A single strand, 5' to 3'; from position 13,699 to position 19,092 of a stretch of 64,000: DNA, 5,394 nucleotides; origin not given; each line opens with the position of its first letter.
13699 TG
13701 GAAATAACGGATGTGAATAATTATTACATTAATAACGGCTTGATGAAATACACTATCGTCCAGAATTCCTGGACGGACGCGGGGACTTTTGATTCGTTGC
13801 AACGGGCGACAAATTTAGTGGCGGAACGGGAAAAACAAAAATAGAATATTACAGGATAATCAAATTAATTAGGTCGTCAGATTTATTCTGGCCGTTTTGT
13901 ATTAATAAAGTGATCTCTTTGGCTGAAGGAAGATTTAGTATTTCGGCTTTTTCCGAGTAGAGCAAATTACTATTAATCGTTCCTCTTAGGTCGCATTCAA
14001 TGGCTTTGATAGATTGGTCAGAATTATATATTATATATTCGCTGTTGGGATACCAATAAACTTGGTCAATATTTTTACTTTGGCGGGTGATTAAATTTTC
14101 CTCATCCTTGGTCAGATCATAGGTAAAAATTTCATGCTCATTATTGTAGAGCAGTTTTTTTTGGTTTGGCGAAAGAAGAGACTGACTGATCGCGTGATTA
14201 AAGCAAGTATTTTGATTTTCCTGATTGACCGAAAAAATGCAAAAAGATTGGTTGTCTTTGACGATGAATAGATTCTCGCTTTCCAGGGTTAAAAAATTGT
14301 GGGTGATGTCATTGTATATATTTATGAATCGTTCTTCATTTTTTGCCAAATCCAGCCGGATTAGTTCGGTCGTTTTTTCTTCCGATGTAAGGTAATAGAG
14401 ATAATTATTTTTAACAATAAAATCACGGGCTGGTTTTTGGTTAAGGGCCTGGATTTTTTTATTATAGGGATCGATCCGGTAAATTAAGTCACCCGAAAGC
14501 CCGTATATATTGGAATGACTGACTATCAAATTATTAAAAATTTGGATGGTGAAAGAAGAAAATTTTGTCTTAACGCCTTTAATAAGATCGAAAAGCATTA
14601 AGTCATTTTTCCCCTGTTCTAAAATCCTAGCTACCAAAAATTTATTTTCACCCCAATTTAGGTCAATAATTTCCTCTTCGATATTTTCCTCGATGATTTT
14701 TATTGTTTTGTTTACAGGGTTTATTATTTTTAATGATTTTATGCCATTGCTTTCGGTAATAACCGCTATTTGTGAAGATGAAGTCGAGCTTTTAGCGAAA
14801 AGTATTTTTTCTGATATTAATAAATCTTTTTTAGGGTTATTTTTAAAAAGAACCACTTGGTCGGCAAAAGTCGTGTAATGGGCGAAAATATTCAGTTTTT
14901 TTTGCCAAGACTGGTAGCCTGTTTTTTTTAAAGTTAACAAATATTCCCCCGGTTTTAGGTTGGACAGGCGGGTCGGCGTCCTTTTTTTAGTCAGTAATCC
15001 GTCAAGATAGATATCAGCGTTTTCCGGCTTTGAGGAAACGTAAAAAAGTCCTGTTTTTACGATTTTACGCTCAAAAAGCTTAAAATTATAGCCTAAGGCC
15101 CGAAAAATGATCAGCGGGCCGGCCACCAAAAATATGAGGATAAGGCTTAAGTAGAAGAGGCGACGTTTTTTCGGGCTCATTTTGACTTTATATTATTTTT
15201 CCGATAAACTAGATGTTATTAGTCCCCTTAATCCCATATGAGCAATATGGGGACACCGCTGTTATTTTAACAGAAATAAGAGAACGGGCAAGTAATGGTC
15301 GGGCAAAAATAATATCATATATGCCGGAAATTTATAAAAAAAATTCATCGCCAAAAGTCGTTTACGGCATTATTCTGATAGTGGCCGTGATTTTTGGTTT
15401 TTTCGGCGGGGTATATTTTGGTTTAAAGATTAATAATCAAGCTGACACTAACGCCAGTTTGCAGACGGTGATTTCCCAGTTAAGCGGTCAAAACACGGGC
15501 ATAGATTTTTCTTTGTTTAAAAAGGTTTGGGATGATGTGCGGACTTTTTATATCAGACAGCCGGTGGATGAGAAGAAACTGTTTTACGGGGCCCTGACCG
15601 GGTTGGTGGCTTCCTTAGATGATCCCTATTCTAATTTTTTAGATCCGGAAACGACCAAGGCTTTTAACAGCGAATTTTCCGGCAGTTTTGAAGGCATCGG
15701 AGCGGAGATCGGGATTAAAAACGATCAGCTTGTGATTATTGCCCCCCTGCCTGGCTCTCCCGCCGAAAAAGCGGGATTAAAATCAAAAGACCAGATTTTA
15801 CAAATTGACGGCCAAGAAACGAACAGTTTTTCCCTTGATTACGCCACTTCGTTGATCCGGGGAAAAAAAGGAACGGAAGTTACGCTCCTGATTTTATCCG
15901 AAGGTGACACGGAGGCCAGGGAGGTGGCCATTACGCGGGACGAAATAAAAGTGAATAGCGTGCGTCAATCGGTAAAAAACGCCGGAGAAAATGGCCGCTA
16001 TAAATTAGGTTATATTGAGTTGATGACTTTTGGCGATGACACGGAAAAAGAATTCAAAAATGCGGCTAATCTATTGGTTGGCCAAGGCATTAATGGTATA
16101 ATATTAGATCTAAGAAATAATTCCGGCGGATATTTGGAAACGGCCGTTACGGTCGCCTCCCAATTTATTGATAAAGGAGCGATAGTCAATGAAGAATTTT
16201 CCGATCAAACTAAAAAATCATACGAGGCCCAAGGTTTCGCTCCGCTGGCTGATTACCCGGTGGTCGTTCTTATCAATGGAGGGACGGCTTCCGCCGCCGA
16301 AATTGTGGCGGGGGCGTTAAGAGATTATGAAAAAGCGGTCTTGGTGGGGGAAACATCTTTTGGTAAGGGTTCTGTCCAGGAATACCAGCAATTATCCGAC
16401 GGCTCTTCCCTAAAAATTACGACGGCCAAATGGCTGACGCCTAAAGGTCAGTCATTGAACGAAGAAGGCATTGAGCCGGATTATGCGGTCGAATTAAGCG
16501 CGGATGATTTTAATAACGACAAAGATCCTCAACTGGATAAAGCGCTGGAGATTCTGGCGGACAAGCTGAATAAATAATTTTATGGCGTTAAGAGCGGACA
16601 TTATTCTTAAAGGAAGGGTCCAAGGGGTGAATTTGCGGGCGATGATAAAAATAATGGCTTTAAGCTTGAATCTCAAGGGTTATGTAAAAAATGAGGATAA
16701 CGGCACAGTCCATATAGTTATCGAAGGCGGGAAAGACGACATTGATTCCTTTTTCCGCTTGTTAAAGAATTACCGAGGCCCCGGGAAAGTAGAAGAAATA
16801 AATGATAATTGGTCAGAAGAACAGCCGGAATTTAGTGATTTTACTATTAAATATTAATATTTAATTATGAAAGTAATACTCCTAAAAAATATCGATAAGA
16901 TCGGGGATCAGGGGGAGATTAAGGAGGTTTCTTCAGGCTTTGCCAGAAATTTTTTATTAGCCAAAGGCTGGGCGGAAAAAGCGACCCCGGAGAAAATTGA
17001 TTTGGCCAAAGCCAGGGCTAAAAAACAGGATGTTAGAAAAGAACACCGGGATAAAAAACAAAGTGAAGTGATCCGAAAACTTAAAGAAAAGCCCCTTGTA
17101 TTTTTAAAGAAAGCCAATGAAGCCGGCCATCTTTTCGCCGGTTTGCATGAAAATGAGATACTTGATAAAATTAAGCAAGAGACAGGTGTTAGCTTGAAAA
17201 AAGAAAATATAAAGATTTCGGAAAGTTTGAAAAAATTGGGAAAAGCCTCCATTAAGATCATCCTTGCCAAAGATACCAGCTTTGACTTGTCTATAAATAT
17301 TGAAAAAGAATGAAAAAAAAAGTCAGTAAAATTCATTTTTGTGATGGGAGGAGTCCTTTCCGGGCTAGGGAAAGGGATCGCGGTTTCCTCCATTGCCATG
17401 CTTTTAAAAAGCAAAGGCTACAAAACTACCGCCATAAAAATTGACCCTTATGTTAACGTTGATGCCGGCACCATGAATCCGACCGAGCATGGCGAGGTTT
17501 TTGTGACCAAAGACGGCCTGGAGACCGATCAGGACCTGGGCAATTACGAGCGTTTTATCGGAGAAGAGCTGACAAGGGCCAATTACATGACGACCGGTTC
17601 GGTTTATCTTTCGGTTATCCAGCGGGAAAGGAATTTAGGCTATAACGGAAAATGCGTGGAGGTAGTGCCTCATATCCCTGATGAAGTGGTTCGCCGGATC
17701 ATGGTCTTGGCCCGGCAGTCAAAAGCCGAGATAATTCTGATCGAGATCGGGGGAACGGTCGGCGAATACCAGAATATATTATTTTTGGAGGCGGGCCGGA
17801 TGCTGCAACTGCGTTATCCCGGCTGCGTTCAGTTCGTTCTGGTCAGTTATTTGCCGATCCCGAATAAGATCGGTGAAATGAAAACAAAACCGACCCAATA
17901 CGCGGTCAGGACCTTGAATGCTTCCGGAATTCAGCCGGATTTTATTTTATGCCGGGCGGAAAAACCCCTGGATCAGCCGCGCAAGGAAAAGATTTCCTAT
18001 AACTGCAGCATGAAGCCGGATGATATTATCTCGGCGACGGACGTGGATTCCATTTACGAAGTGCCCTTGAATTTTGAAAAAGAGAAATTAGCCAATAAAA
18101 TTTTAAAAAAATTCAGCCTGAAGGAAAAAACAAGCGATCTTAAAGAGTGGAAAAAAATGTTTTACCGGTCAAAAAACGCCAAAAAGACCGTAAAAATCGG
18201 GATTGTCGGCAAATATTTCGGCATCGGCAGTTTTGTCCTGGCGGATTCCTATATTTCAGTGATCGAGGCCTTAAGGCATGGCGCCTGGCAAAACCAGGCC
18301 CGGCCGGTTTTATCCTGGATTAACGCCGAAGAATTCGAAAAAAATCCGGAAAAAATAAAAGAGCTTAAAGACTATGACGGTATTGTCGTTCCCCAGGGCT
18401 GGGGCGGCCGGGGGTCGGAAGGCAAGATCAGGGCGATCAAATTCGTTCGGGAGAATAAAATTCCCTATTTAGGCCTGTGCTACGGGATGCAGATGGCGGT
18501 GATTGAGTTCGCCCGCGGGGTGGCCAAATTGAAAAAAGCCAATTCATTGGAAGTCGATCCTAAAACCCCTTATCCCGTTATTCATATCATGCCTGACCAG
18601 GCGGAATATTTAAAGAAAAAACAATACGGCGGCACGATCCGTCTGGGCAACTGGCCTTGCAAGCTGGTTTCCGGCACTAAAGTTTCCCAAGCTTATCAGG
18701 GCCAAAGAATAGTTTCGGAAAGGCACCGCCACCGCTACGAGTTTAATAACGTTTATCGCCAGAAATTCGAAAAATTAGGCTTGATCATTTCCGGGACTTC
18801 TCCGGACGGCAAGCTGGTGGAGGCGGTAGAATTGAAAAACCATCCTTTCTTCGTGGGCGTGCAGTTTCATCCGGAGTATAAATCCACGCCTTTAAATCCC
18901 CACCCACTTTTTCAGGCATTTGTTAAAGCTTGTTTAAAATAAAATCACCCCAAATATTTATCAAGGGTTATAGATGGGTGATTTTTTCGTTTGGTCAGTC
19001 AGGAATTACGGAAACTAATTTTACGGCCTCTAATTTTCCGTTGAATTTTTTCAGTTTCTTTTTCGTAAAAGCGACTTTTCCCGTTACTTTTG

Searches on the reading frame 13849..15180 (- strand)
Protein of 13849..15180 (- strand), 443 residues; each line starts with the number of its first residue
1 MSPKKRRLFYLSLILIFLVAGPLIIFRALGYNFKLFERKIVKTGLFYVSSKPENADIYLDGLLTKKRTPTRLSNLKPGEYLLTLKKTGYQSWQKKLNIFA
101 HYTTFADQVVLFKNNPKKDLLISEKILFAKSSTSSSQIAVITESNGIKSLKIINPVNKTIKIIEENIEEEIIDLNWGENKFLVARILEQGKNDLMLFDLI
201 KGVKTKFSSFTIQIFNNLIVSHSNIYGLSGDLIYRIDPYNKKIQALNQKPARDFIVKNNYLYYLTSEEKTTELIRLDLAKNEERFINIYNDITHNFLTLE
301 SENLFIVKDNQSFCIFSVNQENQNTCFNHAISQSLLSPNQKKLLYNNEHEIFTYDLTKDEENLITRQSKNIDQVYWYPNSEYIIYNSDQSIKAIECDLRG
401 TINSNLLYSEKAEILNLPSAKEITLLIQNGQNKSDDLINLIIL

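Call 39: search_protein_families(library=pfam, proteins=[window:13849-15180:-], max_evalue=0.0001)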
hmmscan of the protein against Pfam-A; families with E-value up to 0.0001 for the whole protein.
window:13849-15180:- (443 aa): 1 family
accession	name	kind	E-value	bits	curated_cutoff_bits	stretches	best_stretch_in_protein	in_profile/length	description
PF08308.17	PEGA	-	1.3e-10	41.5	20.8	1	46-104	4-61/71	PEGA domain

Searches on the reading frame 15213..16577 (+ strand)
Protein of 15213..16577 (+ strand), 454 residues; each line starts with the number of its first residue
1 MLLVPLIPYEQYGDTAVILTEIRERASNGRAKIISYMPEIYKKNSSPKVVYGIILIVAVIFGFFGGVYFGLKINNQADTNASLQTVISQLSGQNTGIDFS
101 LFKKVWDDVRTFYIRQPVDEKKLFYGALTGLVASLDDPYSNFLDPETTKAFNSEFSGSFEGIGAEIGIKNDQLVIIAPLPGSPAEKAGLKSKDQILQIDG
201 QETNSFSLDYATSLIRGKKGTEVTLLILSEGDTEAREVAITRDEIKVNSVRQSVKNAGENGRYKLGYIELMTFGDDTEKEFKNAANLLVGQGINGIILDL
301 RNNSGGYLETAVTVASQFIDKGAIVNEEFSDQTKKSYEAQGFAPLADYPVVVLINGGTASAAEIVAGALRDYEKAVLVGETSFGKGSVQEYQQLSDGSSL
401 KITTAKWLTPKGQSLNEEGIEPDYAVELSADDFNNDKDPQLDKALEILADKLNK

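Call 39: search_protein_families(library=pfam, proteins=[window:15213-16577:+], max_evalue=0.0001)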
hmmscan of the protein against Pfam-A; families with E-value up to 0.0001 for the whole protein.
window:15213-16577:+ (454 aa): 5 families
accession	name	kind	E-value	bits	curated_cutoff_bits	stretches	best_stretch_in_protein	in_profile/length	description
PF03572.23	Peptidase_S41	-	7.6e-53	178.9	24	1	264-426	1-165/165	Peptidase family S41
PF00595.29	PDZ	-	9.1e-13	48.8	23.2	1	160-228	10-81/81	PDZ domain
PF22694.1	CtpB_N-like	-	7.4e-11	42.8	27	1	65-147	6-85/85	Activating protease CtpB N-terminal domain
PF17820.7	PDZ_6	-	9.1e-11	41.8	27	1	175-227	2-52/54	PDZ domain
PF13180.12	PDZ_2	-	3e-08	34.2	27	1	162-238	3-78/80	PDZ domain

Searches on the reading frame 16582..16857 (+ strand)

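Call 39: search_protein_families(library=pfam, proteins=[window:16582-16857:+], max_evalue=0.0001)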
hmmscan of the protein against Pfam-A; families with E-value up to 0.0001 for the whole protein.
window:16582-16857:+ (91 aa): 1 family
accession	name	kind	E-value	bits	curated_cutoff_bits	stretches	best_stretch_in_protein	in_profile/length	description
PF00708.24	Acylphosphatase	-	6.3e-22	78.1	22.5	1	6-89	2-85/85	Acylphosphatase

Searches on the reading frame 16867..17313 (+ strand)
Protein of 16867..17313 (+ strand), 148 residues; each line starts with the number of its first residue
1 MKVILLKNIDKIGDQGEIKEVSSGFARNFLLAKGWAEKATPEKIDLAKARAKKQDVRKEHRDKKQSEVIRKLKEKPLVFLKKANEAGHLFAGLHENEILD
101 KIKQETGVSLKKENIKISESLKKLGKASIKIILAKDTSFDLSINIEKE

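Call 39: search_protein_families(library=pfam, proteins=[window:16867-17313:+], max_evalue=0.0001)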
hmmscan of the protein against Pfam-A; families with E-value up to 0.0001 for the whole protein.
window:16867-17313:+ (148 aa): 2 families
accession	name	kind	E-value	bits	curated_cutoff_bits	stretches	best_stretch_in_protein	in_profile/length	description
PF01281.25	Ribosomal_L9_N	-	4.4e-18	65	20.7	1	1-45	1-45/47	Ribosomal protein L9, N-terminal domain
PF03948.19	Ribosomal_L9_C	-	1e-11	45.6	23.2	1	66-146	4-85/86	Ribosomal protein L9, C-terminal domain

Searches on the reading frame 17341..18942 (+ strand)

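Call 39: search_protein_families(library=pfam, proteins=[window:17341-18942:+], max_evalue=0.0001)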
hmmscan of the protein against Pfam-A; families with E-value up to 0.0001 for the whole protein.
window:17341-18942:+ (533 aa): 3 families
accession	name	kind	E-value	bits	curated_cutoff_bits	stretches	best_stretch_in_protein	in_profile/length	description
PF06418.20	CTP_synth_N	-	1.8e-99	332.9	26.1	1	2-260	6-265/265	CTP synthase N-terminus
PF00117.34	GATase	-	2.6e-37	128.8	22.8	1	300-529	2-189/190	Glutamine amidotransferase class-I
PF07722.19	Peptidase_C26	-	1.7e-08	34.9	20.5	1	369-512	101-219/219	Peptidase C26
